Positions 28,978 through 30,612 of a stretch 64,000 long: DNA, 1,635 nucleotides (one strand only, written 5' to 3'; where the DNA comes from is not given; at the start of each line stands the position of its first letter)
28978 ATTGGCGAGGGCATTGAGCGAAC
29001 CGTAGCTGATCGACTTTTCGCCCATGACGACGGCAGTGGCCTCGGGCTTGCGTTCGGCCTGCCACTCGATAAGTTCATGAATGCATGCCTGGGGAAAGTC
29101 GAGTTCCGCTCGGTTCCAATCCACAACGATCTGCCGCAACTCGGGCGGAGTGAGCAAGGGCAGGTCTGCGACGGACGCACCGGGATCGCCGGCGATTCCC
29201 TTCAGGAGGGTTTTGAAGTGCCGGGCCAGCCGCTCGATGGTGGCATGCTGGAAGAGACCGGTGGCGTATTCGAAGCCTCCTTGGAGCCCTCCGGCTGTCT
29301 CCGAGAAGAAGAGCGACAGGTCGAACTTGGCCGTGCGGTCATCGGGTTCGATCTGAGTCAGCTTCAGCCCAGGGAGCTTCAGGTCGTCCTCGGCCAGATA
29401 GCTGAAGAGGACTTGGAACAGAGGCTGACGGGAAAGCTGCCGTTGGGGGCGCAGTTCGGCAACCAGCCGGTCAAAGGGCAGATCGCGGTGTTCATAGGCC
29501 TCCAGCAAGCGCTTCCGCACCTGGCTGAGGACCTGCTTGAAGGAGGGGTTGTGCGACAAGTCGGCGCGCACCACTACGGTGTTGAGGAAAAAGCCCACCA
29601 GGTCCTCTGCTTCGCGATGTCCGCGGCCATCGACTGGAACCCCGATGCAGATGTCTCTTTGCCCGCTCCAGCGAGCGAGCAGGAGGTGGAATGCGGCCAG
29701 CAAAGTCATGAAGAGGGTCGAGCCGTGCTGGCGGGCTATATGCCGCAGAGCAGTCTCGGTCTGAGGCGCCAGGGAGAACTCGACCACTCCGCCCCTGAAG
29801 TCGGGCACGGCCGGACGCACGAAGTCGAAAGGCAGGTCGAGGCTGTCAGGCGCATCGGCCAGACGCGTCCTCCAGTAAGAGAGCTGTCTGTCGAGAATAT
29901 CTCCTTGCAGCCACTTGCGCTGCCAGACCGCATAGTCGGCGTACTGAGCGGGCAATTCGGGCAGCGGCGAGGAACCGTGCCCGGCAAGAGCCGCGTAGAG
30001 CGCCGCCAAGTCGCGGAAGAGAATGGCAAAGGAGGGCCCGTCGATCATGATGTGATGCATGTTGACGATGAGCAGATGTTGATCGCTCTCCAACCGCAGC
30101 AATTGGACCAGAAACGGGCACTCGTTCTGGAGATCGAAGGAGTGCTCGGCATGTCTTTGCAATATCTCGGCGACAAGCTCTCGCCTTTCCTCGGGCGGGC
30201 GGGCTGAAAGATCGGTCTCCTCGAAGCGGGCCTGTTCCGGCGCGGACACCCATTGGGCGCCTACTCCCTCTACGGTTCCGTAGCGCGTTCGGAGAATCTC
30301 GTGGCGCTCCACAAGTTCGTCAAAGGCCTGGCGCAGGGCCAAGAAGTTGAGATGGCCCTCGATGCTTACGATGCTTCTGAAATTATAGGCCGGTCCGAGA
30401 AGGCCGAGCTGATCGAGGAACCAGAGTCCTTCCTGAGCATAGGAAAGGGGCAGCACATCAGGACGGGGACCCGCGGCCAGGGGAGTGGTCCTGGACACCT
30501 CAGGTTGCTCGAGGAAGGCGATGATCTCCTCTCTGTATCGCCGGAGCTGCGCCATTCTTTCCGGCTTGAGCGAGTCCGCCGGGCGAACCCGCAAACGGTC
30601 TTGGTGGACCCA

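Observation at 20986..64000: About 43-kb one-strand NRPS supra-operon: 8 carrier domains on 5 proteins, two TE termini, gene order not colinear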

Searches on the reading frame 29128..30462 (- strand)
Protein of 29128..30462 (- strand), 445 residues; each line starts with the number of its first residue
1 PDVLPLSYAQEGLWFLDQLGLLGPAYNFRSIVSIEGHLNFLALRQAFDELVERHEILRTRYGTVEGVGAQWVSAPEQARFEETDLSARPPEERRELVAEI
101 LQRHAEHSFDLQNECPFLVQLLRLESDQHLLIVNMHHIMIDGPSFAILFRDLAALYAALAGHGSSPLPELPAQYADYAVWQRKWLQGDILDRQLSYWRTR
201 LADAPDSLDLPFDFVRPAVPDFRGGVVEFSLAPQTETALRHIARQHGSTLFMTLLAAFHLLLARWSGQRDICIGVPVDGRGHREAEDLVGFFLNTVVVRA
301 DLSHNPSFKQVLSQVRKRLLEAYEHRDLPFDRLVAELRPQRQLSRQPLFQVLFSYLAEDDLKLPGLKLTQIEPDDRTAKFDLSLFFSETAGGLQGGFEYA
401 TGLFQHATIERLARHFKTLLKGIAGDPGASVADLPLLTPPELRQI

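Call 48: search_solved_structures(query=window:29128-30462:-, max_evalue=0.00001)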
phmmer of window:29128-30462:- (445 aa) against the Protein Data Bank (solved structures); distinct sequences matched with E-value up to 0.00001: 65 (the best 60 are shown).
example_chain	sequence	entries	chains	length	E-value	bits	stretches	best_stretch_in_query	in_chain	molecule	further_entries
6p1j_A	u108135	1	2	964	1.8e-99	337.1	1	2-438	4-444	Txo2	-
6oyf_A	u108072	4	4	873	1.6e-93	317.5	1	4-437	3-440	Txo1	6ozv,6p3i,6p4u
5u89_A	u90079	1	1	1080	9.9e-87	295.1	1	4-443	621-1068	Amino acid adenylation domain protein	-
2jgp_A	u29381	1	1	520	2.7e-78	267.3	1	4-435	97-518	TYROCIDINE SYNTHETASE 3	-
7kw2_A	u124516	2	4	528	5.4e-77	263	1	1-435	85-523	PCP-C didomain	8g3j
8fx7_A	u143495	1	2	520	1.9e-76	261.2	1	1-431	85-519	PCP-C didomain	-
7kvw_A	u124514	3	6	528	7.4e-76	259.3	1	1-435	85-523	PCP-C didomain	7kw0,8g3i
8fx6_A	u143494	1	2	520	2.7e-75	257.5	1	1-431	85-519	PCP-C didomain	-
8z0q_C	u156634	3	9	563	1.3e-72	248.6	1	4-434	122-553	Special condensation domain in NRPS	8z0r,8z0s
4tx2_B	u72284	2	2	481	5.7e-54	187.2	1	2-438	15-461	Non-ribosomal peptide synthetase | Peptide synthetase, module 7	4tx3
8xjz_C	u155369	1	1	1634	3.5e-53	184.6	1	4-441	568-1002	Peptide synthetase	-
8qnf_A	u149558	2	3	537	9.4e-52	179.9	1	6-443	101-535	Condensation domain TomBC from the Tomaymycin non-ribosomal peptide synthetase | Tomaymycin non-ribosomal peptide synthetase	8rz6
9lcq_A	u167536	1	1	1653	3.4e-48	168.1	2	2-439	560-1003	PvdL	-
9up2_A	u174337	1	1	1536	4.2e-48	167.8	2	2-439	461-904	PvdL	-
9lco_A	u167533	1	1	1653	4.7e-48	167.7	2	2-439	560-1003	PvdL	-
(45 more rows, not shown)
